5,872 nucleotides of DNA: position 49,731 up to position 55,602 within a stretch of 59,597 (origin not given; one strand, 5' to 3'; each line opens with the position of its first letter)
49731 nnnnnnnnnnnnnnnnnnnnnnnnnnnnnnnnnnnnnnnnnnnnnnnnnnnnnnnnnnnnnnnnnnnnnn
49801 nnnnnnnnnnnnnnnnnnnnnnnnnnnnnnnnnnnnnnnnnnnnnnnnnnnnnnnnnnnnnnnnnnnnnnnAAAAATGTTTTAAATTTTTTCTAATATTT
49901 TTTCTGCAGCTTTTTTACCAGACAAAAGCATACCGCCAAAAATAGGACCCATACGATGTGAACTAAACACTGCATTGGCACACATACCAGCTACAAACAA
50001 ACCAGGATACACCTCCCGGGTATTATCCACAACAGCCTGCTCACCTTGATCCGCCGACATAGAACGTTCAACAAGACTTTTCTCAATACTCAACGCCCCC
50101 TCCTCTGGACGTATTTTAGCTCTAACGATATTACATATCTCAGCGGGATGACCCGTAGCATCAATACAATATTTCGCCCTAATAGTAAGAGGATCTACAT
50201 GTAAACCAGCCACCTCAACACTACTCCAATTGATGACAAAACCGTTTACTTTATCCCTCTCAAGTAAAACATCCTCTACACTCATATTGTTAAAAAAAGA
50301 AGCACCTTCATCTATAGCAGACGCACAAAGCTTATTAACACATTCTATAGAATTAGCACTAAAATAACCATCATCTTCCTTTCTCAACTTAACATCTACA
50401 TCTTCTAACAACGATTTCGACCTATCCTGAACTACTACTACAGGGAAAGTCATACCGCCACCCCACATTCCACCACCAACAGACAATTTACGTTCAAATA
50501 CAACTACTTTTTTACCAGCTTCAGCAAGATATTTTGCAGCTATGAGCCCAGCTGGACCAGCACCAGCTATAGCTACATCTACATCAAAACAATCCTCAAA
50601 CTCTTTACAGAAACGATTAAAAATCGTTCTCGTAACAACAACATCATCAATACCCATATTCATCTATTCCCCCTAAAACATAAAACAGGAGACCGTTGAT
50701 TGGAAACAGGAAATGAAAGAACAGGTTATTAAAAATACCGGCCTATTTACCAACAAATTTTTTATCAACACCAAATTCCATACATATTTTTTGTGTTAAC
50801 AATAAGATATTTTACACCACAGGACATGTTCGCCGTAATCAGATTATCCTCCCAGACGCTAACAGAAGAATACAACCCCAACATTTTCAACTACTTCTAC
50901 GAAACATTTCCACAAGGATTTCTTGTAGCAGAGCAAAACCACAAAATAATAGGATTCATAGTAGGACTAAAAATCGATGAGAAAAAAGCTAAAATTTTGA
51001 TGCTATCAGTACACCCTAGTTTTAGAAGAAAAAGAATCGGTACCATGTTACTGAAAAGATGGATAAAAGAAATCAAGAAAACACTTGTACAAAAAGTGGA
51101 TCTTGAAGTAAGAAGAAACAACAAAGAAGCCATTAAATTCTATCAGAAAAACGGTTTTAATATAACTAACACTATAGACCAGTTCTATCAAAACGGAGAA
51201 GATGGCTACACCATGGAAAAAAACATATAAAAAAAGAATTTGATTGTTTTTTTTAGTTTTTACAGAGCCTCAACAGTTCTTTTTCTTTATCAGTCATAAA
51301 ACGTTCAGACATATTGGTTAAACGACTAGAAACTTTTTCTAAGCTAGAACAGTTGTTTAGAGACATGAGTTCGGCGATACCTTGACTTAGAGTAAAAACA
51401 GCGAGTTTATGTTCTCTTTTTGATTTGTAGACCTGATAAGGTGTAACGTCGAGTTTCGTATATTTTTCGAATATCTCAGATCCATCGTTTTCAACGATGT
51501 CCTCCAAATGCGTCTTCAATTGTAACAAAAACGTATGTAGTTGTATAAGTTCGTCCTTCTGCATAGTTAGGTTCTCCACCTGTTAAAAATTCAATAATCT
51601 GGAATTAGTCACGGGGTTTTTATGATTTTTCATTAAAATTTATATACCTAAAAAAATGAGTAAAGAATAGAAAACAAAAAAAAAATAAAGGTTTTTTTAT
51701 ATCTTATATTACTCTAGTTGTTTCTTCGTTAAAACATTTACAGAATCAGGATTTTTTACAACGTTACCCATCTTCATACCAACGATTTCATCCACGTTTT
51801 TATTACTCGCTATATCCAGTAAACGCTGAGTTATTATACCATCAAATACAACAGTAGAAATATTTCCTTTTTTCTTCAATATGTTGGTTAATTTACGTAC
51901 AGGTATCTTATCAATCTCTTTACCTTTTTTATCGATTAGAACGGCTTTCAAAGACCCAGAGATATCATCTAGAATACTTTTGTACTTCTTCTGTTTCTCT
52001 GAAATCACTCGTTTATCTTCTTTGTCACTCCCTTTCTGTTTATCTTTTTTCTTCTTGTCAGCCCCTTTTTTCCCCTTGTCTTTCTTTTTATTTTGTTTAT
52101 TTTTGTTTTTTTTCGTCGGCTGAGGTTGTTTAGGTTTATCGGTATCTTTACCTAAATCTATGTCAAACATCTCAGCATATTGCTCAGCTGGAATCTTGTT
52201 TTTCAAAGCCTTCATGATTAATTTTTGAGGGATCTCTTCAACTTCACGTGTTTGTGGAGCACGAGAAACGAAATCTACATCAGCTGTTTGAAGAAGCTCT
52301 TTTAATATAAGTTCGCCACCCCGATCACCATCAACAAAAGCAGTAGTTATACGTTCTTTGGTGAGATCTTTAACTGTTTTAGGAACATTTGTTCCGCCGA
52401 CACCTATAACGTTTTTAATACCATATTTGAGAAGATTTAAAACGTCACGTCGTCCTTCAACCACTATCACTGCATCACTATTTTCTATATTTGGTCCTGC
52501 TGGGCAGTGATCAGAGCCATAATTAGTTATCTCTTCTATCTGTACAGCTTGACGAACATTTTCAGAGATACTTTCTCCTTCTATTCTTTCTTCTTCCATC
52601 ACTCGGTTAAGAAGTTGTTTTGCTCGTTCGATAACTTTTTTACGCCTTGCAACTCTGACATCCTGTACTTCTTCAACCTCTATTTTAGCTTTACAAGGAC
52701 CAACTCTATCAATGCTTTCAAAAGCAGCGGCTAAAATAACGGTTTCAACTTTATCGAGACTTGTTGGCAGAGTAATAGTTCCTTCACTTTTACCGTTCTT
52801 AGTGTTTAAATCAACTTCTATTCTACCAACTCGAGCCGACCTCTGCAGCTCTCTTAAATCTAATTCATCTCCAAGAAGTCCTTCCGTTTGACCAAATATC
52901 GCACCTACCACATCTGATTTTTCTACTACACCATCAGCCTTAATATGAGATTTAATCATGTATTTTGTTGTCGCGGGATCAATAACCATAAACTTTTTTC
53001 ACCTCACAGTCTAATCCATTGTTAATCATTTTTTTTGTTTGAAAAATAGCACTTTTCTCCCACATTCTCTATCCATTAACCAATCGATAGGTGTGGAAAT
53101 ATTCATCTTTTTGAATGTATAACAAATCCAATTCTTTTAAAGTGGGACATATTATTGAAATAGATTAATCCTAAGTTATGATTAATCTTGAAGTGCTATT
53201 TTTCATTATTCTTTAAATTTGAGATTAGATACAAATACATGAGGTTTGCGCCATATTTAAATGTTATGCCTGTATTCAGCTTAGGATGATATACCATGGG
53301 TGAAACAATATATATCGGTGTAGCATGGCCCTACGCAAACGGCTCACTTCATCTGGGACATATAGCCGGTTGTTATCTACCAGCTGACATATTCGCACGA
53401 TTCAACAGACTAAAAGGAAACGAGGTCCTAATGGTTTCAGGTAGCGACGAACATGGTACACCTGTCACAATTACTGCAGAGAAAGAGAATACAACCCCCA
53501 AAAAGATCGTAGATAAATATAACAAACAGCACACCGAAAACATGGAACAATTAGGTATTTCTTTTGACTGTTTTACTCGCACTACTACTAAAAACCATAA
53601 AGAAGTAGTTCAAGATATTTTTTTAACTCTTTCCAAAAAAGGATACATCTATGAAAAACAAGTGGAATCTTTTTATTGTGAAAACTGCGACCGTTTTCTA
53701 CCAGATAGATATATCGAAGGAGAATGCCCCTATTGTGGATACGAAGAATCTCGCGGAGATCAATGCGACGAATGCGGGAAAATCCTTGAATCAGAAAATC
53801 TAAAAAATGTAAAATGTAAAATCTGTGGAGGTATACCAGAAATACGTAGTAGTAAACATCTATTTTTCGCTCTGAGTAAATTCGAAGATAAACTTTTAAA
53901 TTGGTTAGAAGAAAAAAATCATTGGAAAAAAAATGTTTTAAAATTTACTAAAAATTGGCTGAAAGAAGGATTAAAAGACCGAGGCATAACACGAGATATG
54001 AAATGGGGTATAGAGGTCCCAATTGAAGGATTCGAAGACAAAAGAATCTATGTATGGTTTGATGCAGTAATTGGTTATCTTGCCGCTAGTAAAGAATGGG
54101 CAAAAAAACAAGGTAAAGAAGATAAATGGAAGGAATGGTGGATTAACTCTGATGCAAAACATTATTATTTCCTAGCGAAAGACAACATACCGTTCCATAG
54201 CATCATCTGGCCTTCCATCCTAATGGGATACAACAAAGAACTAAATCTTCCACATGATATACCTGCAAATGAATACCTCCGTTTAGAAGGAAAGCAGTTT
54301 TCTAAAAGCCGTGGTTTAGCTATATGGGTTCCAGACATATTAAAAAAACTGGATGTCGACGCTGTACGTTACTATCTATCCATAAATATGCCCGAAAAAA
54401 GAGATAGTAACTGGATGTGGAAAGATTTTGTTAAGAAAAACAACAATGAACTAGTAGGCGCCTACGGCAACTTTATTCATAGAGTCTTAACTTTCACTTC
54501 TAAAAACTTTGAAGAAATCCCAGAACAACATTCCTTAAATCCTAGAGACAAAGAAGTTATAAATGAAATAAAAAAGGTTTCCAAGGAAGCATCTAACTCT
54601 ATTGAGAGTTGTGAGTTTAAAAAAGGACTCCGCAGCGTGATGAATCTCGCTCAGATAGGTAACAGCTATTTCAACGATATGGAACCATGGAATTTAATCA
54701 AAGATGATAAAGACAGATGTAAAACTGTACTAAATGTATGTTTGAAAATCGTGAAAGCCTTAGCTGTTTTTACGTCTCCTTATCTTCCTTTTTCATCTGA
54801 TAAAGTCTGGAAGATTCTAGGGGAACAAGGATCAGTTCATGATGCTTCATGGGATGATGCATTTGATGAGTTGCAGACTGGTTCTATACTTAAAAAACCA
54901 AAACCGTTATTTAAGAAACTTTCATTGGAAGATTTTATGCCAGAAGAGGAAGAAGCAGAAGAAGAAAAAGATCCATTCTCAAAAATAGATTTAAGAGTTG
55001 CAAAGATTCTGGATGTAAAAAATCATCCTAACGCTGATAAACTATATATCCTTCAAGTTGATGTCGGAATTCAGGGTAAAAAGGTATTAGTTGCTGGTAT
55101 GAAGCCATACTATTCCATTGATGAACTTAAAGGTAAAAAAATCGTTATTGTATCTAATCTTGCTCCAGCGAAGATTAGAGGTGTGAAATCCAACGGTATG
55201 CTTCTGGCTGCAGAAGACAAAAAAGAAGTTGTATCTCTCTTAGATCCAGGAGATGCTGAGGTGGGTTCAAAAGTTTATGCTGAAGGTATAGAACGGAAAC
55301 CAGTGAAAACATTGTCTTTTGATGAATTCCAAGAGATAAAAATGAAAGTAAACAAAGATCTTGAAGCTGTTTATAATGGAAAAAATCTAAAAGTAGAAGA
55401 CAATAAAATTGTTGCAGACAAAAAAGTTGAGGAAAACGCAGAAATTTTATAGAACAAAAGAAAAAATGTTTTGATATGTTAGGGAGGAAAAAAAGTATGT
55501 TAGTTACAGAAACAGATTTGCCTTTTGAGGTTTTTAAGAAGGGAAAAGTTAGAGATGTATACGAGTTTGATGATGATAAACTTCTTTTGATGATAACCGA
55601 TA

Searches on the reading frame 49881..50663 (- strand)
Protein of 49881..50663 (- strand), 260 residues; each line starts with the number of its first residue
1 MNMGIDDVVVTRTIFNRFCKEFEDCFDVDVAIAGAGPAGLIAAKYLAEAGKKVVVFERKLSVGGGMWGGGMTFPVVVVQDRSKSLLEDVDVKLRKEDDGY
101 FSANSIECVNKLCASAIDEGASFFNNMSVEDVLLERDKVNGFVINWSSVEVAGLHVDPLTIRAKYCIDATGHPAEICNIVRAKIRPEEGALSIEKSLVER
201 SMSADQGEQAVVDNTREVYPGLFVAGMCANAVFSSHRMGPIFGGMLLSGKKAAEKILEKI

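Call 43: search_protein_families(library=pfam, proteins=[window:49881-50663:-])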
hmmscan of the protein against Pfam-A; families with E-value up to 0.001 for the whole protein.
window:49881-50663:- (260 aa): 9 families
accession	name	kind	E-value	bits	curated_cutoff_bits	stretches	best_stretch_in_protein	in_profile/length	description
PF01946.23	Thi4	-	4.4e-71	239.3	26.2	1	11-242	1-235/235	Thi4 family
PF12831.13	FAD_oxidored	-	1.5e-11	44.7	27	1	29-172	1-146/416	FAD dependent oxidoreductase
PF00890.30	FAD_binding_2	-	3.2e-09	36.9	20.4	1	29-65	1-37/414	FAD binding domain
PF01266.30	DAO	-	1.3e-08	35.2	27.9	1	29-65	1-37/353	FAD dependent oxidoreductase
PF01494.25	FAD_binding_3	-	2.2e-07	30.9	22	1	27-59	1-33/349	FAD binding domain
PF13450.12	NAD_binding_8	-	2.7e-07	31.2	21.9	1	32-64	1-33/68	NAD(P)-binding Rossmann-like domain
PF07992.20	Pyr_redox_2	-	3.5e-07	30.4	26.1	1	29-176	2-113/291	Pyridine nucleotide-disulphide oxidoreductase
PF03486.20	HI0933_like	-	1.3e-05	25.2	50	1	29-64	2-37/244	HI0933-like protein Rossmann domain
PF01593.30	Amino_oxidase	-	3.7e-05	23.6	19.8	1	38-67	2-31/443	Flavin containing amine oxidoreductase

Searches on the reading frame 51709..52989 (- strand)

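Call 43: search_protein_families(library=pfam, proteins=[window:51709-52989:-])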
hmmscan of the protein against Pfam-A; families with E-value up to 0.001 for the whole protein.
window:51709-52989:- (426 aa): 3 families
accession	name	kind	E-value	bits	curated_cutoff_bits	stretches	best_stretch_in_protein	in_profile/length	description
PF13662.12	Toprim_4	-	2.8e-07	31.1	25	1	173-234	2-72/85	Toprim domain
PF01751.28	Toprim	-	6.6e-06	26.6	23.1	1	174-252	2-95/96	Toprim domain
PF13155.12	Toprim_2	-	0.00013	22.7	22.1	1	175-236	1-66/88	Toprim-like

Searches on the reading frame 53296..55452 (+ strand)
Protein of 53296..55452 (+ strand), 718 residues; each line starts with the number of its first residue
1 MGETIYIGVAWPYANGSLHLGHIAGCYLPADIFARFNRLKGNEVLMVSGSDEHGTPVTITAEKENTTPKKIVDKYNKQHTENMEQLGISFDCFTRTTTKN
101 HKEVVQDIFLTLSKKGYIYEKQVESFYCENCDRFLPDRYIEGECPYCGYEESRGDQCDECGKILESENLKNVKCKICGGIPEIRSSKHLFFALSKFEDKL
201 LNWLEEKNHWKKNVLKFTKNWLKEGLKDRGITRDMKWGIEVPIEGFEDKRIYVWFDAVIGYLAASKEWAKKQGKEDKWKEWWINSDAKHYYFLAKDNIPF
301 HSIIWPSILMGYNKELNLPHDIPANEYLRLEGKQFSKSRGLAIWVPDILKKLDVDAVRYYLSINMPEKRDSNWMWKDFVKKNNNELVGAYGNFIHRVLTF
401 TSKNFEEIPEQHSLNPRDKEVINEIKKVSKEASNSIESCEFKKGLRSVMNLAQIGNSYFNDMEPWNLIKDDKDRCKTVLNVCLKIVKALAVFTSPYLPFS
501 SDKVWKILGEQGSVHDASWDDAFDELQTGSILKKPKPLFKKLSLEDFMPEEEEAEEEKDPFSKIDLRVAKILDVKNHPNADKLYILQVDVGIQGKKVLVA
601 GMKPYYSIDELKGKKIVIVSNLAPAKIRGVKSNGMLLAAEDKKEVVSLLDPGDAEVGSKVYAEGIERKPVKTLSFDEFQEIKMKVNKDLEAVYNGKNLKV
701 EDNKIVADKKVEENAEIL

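Call 43: search_protein_families(library=pfam, proteins=[window:53296-55452:+])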
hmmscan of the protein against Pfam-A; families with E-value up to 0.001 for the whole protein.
window:53296-55452:+ (718 aa): 6 families
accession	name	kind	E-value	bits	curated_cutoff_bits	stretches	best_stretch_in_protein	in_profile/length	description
PF09334.17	tRNA-synt_1g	-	5.1e-162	539.5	20.1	1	5-398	1-391/391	tRNA synthetases class I (M)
PF01588.26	tRNA_bind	-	1.2e-26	93.1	27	1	566-659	1-96/96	Putative tRNA binding domain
PF00133.28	tRNA-synt_1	-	2.3e-21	76.5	22.7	1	10-249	30-251/414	tRNA synthetases class I (I, L, M and V)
PF19303.5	Anticodon_3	-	3.6e-19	69.6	23.5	1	408-546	1-139/152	Anticodon binding domain of methionyl tRNA ligase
PF08264.19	Anticodon_1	-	1.8e-13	51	25.1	1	418-524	1-110/148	Anticodon-binding domain of tRNA ligase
PF01406.26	tRNA-synt_1e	-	7.1e-10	39.2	27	1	14-127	19-130/301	tRNA synthetases class I (C) catalytic domain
